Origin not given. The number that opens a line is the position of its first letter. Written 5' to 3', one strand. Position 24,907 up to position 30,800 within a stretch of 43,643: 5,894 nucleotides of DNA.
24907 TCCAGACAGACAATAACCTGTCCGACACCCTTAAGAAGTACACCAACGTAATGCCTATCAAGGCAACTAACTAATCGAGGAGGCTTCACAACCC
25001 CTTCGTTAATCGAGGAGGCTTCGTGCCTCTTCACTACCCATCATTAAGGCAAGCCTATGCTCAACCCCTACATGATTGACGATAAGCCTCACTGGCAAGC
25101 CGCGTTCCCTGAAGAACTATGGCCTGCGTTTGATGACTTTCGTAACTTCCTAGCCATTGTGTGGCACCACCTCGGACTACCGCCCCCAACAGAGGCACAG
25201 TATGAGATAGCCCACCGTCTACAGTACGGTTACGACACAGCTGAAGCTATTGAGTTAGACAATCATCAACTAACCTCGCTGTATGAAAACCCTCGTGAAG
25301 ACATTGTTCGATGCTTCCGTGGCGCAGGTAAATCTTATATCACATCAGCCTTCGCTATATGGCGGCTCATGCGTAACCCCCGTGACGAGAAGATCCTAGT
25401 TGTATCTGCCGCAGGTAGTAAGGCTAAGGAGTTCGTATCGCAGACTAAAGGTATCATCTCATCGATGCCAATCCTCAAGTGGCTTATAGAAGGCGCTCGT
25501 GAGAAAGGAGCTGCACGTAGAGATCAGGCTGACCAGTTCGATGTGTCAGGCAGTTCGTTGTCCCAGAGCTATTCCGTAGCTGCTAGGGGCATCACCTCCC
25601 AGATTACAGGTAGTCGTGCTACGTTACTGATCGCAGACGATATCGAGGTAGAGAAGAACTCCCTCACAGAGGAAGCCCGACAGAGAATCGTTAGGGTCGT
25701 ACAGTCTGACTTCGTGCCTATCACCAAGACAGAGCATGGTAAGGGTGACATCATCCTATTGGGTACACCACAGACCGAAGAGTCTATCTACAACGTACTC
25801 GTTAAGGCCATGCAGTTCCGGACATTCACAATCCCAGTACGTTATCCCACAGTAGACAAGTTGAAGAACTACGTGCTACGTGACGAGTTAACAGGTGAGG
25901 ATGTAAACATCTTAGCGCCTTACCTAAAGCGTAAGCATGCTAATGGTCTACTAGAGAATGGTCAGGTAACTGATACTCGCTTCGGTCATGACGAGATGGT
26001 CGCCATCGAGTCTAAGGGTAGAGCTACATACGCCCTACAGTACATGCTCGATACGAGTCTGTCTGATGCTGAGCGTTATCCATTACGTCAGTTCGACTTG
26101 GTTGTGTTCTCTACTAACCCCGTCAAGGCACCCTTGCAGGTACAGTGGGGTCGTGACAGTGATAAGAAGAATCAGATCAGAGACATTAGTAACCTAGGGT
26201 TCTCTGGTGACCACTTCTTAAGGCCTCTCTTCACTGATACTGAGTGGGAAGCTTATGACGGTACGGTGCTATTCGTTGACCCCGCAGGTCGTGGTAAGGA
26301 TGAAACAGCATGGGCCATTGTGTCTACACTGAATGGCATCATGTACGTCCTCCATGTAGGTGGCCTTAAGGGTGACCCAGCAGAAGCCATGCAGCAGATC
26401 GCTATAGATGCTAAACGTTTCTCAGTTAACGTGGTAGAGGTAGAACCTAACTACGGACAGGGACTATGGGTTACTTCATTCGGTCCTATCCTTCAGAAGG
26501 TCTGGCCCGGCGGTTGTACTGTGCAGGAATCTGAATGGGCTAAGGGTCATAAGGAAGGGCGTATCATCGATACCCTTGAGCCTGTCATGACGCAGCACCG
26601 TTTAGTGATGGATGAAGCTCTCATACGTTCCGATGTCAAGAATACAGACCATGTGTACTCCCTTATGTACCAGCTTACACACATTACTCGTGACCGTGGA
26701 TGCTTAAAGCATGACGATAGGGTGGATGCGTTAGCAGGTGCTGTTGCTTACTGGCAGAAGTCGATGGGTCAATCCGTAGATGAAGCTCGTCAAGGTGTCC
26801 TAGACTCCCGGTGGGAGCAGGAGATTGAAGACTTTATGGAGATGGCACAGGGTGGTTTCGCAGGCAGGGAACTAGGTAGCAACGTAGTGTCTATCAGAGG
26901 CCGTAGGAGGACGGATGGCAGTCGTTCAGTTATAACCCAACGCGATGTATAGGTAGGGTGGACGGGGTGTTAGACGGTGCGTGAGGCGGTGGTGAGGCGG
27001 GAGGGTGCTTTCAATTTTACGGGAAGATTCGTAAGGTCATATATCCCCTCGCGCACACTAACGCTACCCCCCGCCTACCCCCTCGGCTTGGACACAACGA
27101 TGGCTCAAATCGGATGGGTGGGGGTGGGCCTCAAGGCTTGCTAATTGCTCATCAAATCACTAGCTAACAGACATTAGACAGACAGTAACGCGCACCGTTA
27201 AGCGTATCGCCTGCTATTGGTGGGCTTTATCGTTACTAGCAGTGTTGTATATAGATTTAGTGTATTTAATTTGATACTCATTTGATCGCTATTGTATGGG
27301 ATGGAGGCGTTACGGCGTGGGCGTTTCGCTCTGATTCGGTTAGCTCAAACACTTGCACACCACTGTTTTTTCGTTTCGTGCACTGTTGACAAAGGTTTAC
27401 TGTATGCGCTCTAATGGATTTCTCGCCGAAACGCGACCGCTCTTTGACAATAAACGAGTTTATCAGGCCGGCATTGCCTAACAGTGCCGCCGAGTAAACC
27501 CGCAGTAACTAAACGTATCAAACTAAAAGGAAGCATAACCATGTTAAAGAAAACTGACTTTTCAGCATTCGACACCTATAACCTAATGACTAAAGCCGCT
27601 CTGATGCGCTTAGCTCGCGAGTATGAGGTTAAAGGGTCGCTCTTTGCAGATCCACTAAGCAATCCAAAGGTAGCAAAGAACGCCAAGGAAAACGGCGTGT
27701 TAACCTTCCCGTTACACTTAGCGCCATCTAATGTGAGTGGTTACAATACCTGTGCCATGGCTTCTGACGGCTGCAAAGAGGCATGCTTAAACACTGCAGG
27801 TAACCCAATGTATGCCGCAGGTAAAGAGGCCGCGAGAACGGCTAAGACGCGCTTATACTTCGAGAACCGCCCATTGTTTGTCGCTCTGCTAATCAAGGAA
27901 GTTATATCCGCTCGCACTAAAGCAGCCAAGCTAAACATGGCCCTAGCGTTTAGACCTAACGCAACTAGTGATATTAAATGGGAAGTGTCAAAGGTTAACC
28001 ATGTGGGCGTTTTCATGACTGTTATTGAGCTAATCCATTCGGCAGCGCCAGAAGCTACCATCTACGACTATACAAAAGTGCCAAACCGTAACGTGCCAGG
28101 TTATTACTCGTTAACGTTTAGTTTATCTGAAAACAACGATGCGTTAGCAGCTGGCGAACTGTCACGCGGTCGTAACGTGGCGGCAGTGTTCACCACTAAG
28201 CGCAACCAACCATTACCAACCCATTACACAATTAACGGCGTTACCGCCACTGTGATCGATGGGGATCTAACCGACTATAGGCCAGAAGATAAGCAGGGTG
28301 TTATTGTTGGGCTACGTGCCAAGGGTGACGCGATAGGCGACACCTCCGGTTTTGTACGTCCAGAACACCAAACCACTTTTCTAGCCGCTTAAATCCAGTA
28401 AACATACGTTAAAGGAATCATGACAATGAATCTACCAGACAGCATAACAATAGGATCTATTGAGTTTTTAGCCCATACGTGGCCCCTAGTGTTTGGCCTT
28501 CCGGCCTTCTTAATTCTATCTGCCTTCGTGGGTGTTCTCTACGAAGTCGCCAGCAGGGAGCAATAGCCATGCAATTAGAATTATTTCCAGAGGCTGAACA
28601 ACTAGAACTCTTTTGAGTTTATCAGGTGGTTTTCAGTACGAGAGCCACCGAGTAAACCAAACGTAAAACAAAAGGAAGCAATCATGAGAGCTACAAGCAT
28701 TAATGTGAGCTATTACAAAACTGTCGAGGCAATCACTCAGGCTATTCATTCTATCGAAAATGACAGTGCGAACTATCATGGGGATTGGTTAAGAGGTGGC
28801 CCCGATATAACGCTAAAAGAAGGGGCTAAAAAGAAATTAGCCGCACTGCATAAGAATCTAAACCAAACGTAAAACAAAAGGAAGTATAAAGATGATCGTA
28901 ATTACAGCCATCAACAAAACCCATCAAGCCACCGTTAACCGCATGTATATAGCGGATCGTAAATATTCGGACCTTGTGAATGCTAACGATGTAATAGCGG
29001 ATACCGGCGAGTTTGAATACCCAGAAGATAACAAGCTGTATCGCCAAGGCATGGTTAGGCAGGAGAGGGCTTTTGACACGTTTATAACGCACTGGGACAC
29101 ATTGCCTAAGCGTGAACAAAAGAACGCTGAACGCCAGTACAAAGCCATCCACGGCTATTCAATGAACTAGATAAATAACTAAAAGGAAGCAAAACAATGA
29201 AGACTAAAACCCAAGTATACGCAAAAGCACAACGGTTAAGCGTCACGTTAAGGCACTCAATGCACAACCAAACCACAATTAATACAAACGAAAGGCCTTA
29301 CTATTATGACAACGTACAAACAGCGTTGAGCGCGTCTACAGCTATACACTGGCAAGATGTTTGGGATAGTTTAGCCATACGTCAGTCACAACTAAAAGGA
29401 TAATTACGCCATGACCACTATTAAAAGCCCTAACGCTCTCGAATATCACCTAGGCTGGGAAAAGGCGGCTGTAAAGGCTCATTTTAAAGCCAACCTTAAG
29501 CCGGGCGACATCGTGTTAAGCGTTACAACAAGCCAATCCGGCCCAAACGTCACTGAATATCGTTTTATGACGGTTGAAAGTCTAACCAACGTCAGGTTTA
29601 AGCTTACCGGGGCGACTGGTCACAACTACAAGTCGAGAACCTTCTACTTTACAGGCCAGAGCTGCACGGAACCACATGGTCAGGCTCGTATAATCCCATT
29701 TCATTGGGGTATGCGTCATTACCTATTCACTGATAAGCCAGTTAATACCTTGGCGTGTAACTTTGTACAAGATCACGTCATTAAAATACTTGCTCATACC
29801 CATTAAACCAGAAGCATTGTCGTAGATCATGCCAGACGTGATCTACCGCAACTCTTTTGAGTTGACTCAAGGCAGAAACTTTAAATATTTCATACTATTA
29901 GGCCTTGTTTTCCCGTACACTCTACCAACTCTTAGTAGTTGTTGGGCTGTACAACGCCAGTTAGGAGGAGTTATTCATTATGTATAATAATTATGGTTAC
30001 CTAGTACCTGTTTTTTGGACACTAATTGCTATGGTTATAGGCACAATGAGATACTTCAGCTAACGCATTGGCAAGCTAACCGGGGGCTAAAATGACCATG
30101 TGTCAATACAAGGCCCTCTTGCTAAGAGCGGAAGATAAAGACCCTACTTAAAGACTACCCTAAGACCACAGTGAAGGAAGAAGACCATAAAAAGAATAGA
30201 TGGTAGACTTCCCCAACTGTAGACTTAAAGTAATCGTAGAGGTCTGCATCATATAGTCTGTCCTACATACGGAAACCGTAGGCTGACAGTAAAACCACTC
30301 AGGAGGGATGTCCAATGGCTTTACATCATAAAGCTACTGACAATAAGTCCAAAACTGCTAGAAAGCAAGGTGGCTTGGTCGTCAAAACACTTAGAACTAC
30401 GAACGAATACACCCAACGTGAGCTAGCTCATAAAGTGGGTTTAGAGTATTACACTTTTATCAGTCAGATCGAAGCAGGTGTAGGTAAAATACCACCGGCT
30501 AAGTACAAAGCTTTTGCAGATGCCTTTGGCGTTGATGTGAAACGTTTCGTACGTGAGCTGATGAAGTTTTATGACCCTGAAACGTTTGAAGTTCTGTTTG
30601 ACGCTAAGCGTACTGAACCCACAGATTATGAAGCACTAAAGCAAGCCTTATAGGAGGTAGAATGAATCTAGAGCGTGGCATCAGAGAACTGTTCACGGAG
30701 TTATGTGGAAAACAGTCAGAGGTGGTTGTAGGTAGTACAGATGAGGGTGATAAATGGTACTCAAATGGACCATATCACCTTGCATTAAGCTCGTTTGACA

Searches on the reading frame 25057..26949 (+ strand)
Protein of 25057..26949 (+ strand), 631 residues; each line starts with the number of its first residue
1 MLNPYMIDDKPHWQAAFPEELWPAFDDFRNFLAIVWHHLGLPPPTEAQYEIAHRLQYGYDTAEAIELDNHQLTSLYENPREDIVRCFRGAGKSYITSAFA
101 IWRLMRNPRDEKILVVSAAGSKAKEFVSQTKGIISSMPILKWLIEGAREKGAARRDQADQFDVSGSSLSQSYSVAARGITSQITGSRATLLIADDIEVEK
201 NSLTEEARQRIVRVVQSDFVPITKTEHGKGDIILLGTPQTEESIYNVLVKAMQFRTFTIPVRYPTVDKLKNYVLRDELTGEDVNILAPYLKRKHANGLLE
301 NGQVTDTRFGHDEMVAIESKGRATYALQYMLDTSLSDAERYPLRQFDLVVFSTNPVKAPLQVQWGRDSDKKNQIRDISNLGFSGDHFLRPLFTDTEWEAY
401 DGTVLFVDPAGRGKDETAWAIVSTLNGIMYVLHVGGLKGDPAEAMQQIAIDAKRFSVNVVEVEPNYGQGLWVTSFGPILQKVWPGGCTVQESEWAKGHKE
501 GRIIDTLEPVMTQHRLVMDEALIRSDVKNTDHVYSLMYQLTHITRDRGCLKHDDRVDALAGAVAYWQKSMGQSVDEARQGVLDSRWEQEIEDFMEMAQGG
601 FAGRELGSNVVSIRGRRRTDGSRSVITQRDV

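Call 85: search_protein_families(library=phrogs, proteins=[window:25057-26949:+], max_evalue=0.00001)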
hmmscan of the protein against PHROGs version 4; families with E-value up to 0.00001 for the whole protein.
window:25057-26949:+ (631 aa): 6 families
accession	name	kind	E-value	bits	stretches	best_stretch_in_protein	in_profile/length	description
phrog_38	-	head and packaging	7.8e-103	346.5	1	24-625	269-750/760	terminase large subunit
phrog_15524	-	head and packaging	2.4e-51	175.7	1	403-599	5-202/249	terminase large subunit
phrog_17672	-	head and packaging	4.9e-49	168.3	1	72-412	58-390/395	terminase large subunit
phrog_4758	-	head and packaging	2.7e-21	77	1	76-265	54-235/243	terminase large subunit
phrog_2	-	head and packaging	2e-08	34.5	0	78-142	276-333/807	terminase large subunit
phrog_5989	-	head and packaging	2.8e-08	34.3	1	72-201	149-265/347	terminase large subunit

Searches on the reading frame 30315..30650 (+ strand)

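Call 85: search_protein_families(library=phrogs, proteins=[window:30315-30650:+], max_evalue=0.00001)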
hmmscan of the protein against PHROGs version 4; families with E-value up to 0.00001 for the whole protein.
window:30315-30650:+ (112 aa): 2 families
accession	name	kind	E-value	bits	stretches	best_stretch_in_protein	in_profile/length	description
phrog_8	-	transcription regulation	6.5e-09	36.7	1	27-90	166-227/346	transcriptional regulator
phrog_2967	-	transcription regulation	7.9e-07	29.8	1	24-86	16-77/225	transcriptional regulator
